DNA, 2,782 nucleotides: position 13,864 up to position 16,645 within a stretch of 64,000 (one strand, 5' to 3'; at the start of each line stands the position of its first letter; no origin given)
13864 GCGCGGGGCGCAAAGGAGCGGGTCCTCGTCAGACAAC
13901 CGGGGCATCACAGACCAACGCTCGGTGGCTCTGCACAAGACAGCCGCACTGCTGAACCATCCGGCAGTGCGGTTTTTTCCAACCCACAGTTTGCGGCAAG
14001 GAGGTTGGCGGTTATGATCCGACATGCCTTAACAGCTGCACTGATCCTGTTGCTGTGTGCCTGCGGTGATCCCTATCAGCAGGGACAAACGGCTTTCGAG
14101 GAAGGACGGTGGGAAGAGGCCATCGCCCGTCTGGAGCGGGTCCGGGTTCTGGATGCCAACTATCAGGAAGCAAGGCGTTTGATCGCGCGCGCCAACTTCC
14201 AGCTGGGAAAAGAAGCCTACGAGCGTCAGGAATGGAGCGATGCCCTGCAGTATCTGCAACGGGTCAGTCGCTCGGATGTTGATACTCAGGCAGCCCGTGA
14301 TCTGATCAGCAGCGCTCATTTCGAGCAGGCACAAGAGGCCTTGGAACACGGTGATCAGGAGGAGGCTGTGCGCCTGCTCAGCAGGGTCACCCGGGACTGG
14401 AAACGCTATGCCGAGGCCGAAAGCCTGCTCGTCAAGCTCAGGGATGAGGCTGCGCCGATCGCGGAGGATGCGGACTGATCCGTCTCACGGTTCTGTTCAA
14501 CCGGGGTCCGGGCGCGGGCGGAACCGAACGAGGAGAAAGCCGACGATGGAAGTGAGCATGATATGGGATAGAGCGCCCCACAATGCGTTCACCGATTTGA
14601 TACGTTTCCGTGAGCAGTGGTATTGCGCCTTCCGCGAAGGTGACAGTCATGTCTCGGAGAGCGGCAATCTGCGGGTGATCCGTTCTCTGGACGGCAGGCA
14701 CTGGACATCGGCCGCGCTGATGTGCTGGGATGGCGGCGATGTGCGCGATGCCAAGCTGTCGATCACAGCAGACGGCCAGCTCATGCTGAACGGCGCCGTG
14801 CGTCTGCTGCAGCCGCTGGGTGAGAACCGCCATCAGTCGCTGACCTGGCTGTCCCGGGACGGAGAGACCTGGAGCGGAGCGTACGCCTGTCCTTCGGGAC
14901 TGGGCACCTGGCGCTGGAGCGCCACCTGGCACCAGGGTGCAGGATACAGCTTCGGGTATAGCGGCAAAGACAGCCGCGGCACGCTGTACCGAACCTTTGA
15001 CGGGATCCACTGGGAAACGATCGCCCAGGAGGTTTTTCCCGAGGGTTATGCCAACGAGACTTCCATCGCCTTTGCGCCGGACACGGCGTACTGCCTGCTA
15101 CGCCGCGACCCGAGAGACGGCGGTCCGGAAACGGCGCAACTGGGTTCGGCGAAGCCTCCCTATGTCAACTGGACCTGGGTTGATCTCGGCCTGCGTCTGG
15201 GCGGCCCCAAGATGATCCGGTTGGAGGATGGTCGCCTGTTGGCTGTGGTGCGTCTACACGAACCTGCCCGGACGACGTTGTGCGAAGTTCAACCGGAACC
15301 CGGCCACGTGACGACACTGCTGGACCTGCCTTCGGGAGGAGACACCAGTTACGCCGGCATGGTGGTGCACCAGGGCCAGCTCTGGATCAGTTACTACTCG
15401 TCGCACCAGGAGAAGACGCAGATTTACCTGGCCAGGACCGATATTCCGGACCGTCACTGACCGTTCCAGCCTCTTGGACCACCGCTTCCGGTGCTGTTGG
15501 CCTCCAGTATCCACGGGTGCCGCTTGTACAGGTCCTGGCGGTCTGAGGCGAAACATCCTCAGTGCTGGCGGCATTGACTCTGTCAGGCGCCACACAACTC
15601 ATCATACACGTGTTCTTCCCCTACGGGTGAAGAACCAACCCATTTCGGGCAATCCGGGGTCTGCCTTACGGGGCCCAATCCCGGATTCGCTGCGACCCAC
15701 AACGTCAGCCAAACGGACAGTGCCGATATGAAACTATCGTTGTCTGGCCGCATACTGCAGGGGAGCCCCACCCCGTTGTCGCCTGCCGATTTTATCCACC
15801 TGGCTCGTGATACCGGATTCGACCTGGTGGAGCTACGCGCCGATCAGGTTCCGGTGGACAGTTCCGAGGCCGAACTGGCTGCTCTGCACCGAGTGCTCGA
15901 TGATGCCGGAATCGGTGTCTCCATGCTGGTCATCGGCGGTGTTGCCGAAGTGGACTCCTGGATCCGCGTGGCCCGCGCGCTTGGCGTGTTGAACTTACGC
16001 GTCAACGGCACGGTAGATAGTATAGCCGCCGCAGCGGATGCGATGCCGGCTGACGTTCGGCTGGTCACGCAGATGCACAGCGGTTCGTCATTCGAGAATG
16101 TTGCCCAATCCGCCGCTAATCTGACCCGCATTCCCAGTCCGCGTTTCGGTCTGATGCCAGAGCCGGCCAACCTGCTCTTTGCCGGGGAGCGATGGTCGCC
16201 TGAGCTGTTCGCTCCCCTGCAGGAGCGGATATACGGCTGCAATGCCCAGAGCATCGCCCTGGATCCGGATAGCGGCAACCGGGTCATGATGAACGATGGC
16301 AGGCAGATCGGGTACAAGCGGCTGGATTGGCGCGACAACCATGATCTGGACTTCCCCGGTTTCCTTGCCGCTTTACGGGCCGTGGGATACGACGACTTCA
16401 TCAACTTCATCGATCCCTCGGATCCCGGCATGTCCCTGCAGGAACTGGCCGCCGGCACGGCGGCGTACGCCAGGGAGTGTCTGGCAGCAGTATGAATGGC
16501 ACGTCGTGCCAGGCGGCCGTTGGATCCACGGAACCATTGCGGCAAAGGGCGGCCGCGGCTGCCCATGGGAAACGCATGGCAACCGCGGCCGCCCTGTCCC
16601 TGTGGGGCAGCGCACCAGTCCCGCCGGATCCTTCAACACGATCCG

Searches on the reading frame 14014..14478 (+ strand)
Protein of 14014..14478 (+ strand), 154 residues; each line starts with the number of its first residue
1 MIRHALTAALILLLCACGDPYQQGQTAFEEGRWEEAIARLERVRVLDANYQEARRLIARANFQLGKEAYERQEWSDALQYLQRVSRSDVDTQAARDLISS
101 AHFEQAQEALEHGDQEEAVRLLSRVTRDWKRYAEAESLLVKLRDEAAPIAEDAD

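Call 11: search_protein_families(library=pfam, proteins=[window:14014-14478:+], max_evalue=0.01)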
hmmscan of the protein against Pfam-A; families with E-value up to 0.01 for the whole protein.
window:14014-14478:+ (154 aa): 18 families
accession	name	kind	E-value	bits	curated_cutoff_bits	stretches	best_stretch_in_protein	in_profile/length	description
PF13432.12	TPR_16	-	2.7e-08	34.6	32.7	1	21-66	1-46/65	Tetratricopeptide repeat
PF07719.23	TPR_2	-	3.3e-08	33.5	27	0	21-48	5-32/34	Tetratricopeptide repeat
PF14559.12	TPR_19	-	5.8e-08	33.4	25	1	27-98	1-65/68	Tetratricopeptide repeat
PF13174.12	TPR_6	-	7.8e-07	29.8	26.3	0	21-44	4-27/33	Tetratricopeptide repeat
PF25058.1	ARM_TT21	-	1.1e-06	29.1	27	0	104-137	99-132/155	Tetratricopeptide repeat protein 21 ARM repeat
PF13424.12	TPR_12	-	1.9e-06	28.4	30.1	1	22-85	8-72/77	Tetratricopeptide repeat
PF13414.12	TPR_11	-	3.1e-06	27.2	26.8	1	24-65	1-42/42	TPR repeat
PF13525.12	YfiO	-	3.1e-05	24.3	25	1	21-83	9-67/203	Outer membrane lipoprotein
PF12895.13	ANAPC3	-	3.2e-05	24.6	27.2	0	21-66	27-71/82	Anaphase-promoting complex, cyclosome, subunit 3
PF13428.12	TPR_14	-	0.00038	21.3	23.5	0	23-59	7-43/44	Tetratricopeptide repeat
PF00515.34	TPR_1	-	0.0004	20.5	27.8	0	58-84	1-27/34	Tetratricopeptide repeat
PF11817.14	Foie-gras_1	-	0.00066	19.9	23.3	1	33-84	164-214/257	Foie gras liver health family 1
PF10938.13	YfdX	-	0.00094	19.6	26.6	1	102-147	4-45/149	YfdX protein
PF14863.12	Alkyl_sulf_dimr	-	0.0017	19.2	26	0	22-68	74-120/139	Alkyl sulfatase dimerisation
PF20663.3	COG4_N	-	0.0022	18.5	27.3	0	29-63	45-79/107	Conserved oligomeric Golgi complex subunit 4, N-terminal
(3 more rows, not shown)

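Call 12: search_protein_families(library=ncbifam, proteins=[window:14014-14478:+], max_evalue=0.01)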
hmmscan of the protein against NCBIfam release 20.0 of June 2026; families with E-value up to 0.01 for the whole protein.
window:14014-14478:+ (154 aa): 11 families
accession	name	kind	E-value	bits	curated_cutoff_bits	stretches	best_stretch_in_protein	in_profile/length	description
NF042912.1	Amuc_1098_fam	equivalog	2.3e-07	29.3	750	1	19-146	8-138/805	Amuc_1098 family type IV pilus outer membrane protein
NF008757.0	PRK11788.1-5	equivalog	3.4e-06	26.5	363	1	30-133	154-248/388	lipopolysaccharide assembly protein LapB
TIGR02795.1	tol_pal_ybgF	equivalog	6.5e-06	26.7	90.1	1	21-135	6-112/119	tol-pal system protein YbgF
TIGR03302.1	OM_YfiO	subfamily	4.3e-05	23.1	81.4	0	21-83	37-95/239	outer membrane protein assembly factor BamD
NF053607.1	CHU_0125_OmpA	equivalog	4.5e-05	22.1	620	1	5-113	7-113/639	CHU_0125 family OmpA-like outer membrane integrity protein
TIGR02917.1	PEP_TPR_lipo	equivalog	0.0003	18.8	312.2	1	21-128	265-358/899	XrtA/PEP-CTERM system TPR-repeat protein PrsT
NF040959.1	MamA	equivalog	0.00068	19.1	200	0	104-135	42-73/204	magnetosome protein MamA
NF053520.1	HK_Porph_FimS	equivalog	0.0023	16.3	600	1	27-86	94-152/618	sensor histidine kinase FimS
NF004402.0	PRK05758.2-2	equivalog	0.0025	17.9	115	1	58-108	12-58/179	F0F1 ATP synthase subunit delta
NF047507.1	TPR_BatC_Lepto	exception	0.0038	16.7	175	0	21-99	62-137/214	TPR repeat-containing protein BatC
TIGR00540.1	TPR_hemY_coli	hypoth_equivalog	0.0051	15.6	142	1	22-147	88-217/385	heme biosynthesis-associated TPR protein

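Call 13: find_homologous_proteins(query=window:14014-14478:+, max_evalue=0.001)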
Query window:14014-14478:+: 322 candidates shared short words with the query, none scored E <= 0.001.

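Call 17: find_encoding_contigs(protein=window:14014-14478:+, flank=3000, max_places=6)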
Protein window:14014-14478:+ (154 aa): 10 contigs read that carry it; 6 places shown.
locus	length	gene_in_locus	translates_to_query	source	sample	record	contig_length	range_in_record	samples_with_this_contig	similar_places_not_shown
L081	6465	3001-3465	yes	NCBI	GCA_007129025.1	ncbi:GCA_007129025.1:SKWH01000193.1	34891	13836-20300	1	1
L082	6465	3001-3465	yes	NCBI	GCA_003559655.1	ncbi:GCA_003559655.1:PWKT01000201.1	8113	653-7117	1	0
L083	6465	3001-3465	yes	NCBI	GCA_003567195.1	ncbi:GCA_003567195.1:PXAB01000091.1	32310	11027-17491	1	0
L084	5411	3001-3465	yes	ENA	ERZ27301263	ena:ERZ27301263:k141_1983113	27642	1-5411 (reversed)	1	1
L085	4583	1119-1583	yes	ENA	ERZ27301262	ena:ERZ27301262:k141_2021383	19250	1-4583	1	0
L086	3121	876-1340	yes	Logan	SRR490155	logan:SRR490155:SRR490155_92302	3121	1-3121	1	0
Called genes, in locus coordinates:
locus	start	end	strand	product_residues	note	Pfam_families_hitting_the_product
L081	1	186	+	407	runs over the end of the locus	PF02746:MR_MLE_N, PF13378:MR_MLE_C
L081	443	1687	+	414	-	PF07676:PD40 (faint)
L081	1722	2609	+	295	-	PF00291:PALP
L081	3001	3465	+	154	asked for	PF13424:TPR_12 (weak), PF07719:TPR_2 (faint), PF13174:TPR_6 (faint), PF13414:TPR_11 (faint), PF13432:TPR_16 (faint), PF25058:ARM_TT21 (faint), PF14559:TPR_19 (faint)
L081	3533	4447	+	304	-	-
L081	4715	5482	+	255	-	PF01261:AP_endonuc_2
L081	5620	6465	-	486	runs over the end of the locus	-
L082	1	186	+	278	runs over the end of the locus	?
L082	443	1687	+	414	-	PF07676:PD40 (faint)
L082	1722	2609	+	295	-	PF00291:PALP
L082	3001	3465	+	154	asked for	PF13424:TPR_12 (weak), PF07719:TPR_2 (faint), PF13174:TPR_6 (faint), PF13414:TPR_11 (faint), PF13432:TPR_16 (faint), PF25058:ARM_TT21 (faint), PF14559:TPR_19 (faint)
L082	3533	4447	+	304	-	-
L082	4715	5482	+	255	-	PF01261:AP_endonuc_2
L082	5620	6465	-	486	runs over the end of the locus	-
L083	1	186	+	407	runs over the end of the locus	PF02746:MR_MLE_N, PF13378:MR_MLE_C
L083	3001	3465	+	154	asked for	PF13424:TPR_12 (weak), PF07719:TPR_2 (faint), PF13174:TPR_6 (faint), PF13414:TPR_11 (faint), PF13432:TPR_16 (faint), PF25058:ARM_TT21 (faint), PF14559:TPR_19 (faint)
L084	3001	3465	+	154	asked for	PF13424:TPR_12 (weak), PF07719:TPR_2 (faint), PF13174:TPR_6 (faint), PF13414:TPR_11 (faint), PF13432:TPR_16 (faint), PF25058:ARM_TT21 (faint), PF14559:TPR_19 (faint)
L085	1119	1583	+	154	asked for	PF13424:TPR_12 (weak), PF07719:TPR_2 (faint), PF13174:TPR_6 (faint), PF13414:TPR_11 (faint), PF13432:TPR_16 (faint), PF25058:ARM_TT21 (faint), PF14559:TPR_19 (faint)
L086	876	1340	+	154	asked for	PF13424:TPR_12 (weak), PF07719:TPR_2 (faint), PF13174:TPR_6 (faint), PF13414:TPR_11 (faint), PF13432:TPR_16 (faint), PF25058:ARM_TT21 (faint), PF14559:TPR_19 (faint)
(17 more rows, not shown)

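Call 50: search_protein_families(library=pfam, alignment_id=A2, max_evalue=0.001)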
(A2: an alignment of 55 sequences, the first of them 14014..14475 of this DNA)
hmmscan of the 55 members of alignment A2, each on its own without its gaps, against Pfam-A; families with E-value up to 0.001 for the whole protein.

A. member 1, window:14014-14475:+ (154 aa): 13 families
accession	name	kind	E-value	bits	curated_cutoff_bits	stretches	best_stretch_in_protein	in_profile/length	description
PF13432.12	TPR_16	-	2.7e-08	34.6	32.7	1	21-66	1-46/65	Tetratricopeptide repeat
PF07719.23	TPR_2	-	3.3e-08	33.5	27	0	21-48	5-32/34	Tetratricopeptide repeat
PF14559.12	TPR_19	-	5.8e-08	33.4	25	1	27-98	1-65/68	Tetratricopeptide repeat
PF13174.12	TPR_6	-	7.8e-07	29.8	26.3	0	21-44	4-27/33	Tetratricopeptide repeat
PF25058.1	ARM_TT21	-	1.1e-06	29.1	27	0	104-137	99-132/155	Tetratricopeptide repeat protein 21 ARM repeat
PF13424.12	TPR_12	-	1.9e-06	28.4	30.1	1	22-85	8-72/77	Tetratricopeptide repeat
PF13414.12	TPR_11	-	3.1e-06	27.2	26.8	1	24-65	1-42/42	TPR repeat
PF13525.12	YfiO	-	3.1e-05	24.3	25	0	21-83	9-67/203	Outer membrane lipoprotein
PF12895.13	ANAPC3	-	3.2e-05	24.6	27.2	0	21-66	27-71/82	Anaphase-promoting complex, cyclosome, subunit 3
PF13428.12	TPR_14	-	0.00038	21.3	23.5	0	23-59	7-43/44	Tetratricopeptide repeat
PF00515.34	TPR_1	-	0.0004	20.5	27.8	0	58-84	1-27/34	Tetratricopeptide repeat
PF11817.14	Foie-gras_1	-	0.00066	19.9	23.3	0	33-84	164-214/257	Foie gras liver health family 1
PF10938.13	YfdX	-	0.00094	19.6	26.6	0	102-147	4-45/149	YfdX protein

B. families by the number of members that match (of 55 scanned): 65 families (the first 25 are shown)
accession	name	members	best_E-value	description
PF00990.26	GGDEF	5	1.6e-47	Diguanylate cyclase, GGDEF domain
PF00041.27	fn3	3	2.2e-06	Fibronectin type III domain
PF05193.26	Peptidase_M16_C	2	8e-48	Peptidase M16 inactive domain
PF00675.25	Peptidase_M16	2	3.7e-36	Insulinase (Peptidase family M16)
PF13487.12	HD_5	2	1.5e-31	HD domain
PF13472.12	Lipase_GDSL_2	2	3.8e-28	GDSL-like Lipase/Acylhydrolase family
PF00486.34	Trans_reg_C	2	4e-27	Transcriptional regulatory protein, C terminal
PF00657.28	Lipase_GDSL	2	3.2e-20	GDSL-like Lipase/Acylhydrolase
PF01966.28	HD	2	6.9e-14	HD domain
PF07963.17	N_methyl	2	8.5e-11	Prokaryotic N-terminal methylation motif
PF17963.7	Big_9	2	5.1e-09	Bacterial Ig domain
PF25182.1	NonGDSL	2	9.3e-09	Non-GDSL lipase-like family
PF04311.20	DUF459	2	1.1e-05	Protein of unknown function (DUF459)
PF14606.12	Lipase_GDSL_3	2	1.6e-05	GDSL-like Lipase/Acylhydrolase family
PF00082.27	Peptidase_S8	1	2.7e-54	Subtilase family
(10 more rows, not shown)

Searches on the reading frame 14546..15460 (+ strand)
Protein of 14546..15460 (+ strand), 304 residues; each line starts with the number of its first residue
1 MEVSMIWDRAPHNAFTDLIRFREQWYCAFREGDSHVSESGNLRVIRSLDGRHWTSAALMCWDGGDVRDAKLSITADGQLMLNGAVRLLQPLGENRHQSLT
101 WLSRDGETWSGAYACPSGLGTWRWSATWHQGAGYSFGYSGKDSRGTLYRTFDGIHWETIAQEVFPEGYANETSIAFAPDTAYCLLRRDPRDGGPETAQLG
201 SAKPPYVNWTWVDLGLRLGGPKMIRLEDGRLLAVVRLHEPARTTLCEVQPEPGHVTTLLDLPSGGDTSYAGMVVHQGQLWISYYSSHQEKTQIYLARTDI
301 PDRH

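Call 11: search_protein_families(library=pfam, proteins=[window:14546-15460:+], max_evalue=0.01)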
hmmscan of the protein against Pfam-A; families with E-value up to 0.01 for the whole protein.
window:14546-15460:+ (304 aa): 0 families

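Call 12: search_protein_families(library=ncbifam, proteins=[window:14546-15460:+], max_evalue=0.01)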
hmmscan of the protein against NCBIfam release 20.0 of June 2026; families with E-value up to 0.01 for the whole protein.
window:14546-15460:+ (304 aa): 0 families

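Call 18: find_homologous_proteins(query=window:14546-15460:+, max_evalue=0.001)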
Query window:14546-15460:+ (304 aa): 4162 proteins with E <= 0.001 among 5164 candidates; the best 120 are listed.
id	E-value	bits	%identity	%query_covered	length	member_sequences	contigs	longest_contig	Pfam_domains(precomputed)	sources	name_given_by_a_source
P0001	4.3e-212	721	100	100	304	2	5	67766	-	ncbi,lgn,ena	-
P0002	8.3e-164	562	80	99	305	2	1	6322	-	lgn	-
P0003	8.6e-150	516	72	99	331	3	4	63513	-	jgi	jgi:hypothetical protein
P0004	1.9e-146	505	71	99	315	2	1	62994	-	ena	-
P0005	6.7e-133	461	68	99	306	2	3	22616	-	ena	-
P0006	6.3e-132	458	67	98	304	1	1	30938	-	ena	-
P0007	1.1e-131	457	66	98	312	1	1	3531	-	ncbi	-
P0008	2.8e-131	456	67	99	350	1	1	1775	-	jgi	jgi:hypothetical protein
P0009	2.2e-129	449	66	99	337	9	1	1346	-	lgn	-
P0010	2.3e-129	449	65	98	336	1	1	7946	-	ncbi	-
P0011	1.3e-128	447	64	99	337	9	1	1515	-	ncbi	-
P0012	2.2e-128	446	64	99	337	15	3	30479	-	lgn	-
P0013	3.2e-128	446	65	99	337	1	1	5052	-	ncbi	-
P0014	3.2e-128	446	63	99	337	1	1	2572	-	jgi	jgi:hypothetical protein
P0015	1.3e-127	443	65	98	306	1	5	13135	-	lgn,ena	-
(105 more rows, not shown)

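Call 19: find_encoding_contigs(protein=P0002, flank=4000, max_places=3)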
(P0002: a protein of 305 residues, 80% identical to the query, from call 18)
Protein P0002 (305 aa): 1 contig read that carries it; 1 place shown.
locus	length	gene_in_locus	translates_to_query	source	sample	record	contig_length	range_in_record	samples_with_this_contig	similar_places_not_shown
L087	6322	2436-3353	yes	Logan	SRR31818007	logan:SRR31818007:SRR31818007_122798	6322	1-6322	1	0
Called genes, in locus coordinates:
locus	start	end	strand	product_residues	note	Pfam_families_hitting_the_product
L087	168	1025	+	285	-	PF01784:DUF34_NIF3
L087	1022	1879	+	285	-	PF00892:EamA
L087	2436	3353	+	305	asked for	-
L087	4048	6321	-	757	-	?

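Call 20: find_encoding_contigs(protein=P0003, flank=4000, max_places=3)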
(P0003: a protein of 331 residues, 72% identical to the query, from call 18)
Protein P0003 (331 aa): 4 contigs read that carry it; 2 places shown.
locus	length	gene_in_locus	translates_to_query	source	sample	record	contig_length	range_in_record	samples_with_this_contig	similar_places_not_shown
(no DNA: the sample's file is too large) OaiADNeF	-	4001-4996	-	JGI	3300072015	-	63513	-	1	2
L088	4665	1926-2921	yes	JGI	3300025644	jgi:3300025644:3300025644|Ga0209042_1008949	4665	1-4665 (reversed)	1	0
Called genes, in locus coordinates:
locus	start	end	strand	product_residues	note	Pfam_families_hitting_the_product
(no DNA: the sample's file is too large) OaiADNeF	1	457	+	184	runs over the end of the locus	-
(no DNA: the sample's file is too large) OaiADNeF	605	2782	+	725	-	PF10415:FumaraseC_C (faint), PF05157:MshEN, PF00437:T2SSE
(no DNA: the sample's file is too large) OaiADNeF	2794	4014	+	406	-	PF00482:T2SSF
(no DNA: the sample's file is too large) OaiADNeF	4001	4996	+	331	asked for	-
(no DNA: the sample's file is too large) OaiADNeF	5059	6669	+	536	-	PF02012:BNR (faint), PF13088:BNR_2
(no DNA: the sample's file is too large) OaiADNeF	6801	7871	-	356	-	PF01208:URO-D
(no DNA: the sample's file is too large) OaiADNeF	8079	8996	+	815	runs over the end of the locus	PF02638:GHL10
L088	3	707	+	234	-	?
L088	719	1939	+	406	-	PF00482:T2SSF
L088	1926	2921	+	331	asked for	-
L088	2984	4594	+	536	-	PF02012:BNR (faint), PF13088:BNR_2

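Call 21: find_encoding_contigs(protein=P0004, flank=4000, max_places=3)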
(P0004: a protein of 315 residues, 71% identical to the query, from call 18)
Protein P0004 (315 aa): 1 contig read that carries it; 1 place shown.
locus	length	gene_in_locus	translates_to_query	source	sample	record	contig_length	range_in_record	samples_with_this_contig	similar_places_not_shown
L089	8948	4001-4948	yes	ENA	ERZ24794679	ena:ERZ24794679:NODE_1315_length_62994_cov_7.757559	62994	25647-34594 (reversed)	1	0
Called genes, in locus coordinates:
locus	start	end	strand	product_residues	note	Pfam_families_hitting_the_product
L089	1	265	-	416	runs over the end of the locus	-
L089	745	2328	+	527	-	-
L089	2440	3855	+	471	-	-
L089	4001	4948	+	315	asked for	-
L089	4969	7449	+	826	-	PF14498:Glyco_hyd_65N_2 (faint), PF18961:DUF5703_N (weak), PF22124:Glyco_hydro_95_cat, PF21307:Glyco_hydro_95_C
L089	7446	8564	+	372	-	PF01208:URO-D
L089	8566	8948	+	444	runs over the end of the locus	PF02012:BNR (faint), PF13088:BNR_2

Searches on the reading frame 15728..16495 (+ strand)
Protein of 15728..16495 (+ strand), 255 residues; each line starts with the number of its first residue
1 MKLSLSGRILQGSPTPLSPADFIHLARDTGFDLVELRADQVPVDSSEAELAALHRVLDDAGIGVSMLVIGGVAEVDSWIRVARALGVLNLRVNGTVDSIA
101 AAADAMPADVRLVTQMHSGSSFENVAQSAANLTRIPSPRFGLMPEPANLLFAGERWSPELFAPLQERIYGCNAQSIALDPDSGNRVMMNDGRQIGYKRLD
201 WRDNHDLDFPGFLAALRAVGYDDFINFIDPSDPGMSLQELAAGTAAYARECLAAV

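Call 11: search_protein_families(library=pfam, proteins=[window:15728-16495:+], max_evalue=0.01)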
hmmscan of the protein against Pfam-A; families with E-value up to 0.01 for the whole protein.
window:15728-16495:+ (255 aa): 1 family
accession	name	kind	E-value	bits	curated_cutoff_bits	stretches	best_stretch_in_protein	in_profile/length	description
PF01261.30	AP_endonuc_2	-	6.4e-10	39.6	31.1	1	24-227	2-227/249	Xylose isomerase-like TIM barrel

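Call 12: search_protein_families(library=ncbifam, proteins=[window:15728-16495:+], max_evalue=0.01)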
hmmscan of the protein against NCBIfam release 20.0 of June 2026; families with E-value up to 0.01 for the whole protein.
window:15728-16495:+ (255 aa): 1 family
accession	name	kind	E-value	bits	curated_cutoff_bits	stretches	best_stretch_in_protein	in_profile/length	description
NF007401.0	PRK09932.1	equivalog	0.00072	18.8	625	1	22-101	87-165/381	glycerate 3-kinase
